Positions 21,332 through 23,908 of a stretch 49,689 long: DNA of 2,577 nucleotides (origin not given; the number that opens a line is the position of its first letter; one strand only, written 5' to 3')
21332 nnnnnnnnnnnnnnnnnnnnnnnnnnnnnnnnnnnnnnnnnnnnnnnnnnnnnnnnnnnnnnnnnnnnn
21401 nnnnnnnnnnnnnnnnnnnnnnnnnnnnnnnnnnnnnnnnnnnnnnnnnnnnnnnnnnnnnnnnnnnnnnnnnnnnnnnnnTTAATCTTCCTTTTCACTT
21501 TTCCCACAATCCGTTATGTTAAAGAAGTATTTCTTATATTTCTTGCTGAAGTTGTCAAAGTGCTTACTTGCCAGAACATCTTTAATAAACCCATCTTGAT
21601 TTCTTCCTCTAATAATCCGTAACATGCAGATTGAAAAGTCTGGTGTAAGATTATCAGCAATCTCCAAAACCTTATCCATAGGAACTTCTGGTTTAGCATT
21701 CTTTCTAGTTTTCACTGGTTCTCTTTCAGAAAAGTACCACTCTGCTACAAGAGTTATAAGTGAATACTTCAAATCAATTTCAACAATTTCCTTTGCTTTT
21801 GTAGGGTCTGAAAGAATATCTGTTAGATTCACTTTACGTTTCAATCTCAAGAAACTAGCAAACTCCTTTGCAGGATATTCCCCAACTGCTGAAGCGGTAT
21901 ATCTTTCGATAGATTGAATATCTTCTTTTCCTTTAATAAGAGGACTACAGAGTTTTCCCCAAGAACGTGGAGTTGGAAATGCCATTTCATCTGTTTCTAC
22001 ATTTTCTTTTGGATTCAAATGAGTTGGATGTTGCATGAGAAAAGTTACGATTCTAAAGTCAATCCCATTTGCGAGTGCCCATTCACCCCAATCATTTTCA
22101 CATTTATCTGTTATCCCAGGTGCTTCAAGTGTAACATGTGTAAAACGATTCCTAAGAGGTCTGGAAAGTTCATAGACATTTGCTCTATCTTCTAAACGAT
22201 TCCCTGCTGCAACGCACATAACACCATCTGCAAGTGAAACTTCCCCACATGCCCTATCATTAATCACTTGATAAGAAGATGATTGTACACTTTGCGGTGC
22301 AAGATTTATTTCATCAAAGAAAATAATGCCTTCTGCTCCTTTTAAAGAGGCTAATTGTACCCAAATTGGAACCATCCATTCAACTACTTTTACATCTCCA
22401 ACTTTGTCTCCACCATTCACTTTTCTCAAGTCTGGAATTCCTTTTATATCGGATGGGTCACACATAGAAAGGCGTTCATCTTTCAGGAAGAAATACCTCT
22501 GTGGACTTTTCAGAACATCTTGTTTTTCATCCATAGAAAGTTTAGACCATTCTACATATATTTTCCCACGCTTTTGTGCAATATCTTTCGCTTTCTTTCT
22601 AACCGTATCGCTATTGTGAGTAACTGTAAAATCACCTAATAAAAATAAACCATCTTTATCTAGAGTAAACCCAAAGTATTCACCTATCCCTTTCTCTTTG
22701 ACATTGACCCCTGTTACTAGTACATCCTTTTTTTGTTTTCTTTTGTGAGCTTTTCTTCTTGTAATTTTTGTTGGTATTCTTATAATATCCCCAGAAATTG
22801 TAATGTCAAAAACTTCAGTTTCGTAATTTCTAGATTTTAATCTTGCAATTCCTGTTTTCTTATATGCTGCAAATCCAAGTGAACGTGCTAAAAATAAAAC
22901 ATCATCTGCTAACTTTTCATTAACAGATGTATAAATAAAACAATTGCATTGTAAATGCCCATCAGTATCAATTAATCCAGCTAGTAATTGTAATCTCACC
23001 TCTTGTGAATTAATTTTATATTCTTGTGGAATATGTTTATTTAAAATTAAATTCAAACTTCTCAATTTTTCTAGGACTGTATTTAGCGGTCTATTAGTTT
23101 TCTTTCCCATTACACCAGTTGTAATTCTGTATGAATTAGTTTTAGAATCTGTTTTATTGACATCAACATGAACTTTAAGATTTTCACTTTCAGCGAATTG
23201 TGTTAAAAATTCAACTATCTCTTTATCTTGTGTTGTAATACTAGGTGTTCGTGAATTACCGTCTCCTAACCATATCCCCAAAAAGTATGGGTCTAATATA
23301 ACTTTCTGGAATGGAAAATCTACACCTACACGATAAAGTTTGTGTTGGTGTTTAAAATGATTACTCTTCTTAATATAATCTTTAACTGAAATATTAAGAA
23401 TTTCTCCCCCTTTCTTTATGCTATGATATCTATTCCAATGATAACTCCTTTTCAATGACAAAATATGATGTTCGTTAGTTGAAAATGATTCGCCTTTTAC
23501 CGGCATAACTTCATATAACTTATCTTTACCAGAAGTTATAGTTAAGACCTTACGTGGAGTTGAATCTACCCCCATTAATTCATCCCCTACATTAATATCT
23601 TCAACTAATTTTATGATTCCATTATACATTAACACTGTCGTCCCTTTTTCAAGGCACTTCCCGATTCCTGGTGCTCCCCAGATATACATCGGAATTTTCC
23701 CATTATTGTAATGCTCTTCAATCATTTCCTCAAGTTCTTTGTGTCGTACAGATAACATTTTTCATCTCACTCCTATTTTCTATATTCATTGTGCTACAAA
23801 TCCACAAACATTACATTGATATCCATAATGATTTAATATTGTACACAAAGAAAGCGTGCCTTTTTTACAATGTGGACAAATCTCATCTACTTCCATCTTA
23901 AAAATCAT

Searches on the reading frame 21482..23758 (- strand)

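Call 15: search_protein_families(library=pfam, proteins=[window:21482-23758:-], max_evalue=0.001)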
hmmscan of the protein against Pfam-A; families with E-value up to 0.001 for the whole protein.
window:21482-23758:- (758 aa): 3 families
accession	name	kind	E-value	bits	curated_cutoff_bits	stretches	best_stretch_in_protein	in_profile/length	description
PF05203.21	Hom_end_hint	-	9.9e-19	68.7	32.1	1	35-132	1-107/228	Hom_end-associated Hint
PF05204.19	Hom_end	-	1.3e-14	54.7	21.1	2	243-326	2-90/110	Homing endonuclease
PF14528.11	LAGLIDADG_3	-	5.1e-07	30.3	22.5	1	254-312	2-63/82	LAGLIDADG-like domain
